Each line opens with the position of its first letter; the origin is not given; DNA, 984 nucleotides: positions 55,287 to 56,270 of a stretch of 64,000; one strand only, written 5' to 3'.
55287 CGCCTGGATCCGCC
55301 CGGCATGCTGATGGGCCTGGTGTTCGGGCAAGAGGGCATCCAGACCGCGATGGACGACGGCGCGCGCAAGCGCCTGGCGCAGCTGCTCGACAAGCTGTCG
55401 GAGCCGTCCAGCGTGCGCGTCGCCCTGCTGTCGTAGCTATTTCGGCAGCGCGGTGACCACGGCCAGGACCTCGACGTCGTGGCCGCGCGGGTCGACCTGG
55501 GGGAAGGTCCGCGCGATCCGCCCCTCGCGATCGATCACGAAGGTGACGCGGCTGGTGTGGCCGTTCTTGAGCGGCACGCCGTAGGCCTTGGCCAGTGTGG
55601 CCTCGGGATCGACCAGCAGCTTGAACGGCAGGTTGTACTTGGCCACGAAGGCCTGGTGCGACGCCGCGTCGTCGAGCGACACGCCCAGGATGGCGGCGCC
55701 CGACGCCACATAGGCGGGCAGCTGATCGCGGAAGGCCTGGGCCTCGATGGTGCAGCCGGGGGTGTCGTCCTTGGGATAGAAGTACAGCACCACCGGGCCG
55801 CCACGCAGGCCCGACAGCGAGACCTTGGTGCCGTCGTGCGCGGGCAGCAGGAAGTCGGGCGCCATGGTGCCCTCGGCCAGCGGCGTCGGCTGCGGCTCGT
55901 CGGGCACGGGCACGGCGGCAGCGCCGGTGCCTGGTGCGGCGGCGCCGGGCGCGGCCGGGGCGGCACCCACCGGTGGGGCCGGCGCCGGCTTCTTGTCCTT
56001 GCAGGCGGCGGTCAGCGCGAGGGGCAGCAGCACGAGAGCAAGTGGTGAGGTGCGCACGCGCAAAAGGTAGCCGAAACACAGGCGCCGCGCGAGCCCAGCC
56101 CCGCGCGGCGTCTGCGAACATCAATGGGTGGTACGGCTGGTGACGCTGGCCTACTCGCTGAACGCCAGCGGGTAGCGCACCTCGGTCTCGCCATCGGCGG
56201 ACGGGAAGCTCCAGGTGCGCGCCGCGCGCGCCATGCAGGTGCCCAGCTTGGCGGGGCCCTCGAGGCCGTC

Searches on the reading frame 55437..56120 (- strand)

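Call 72: search_protein_families(library=pfam, proteins=[window:55437-56120:-], max_evalue=0.0001)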
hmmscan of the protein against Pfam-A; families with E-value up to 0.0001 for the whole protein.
window:55437-56120:- (227 aa): 2 families
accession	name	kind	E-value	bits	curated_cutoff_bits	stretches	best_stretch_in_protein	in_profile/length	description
PF00578.27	AhpC-TSA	-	2.1e-38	131.5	26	1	84-203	2-122/124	AhpC/TSA family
PF08534.16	Redoxin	-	1.2e-24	87.3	26.6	1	83-217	2-142/148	Redoxin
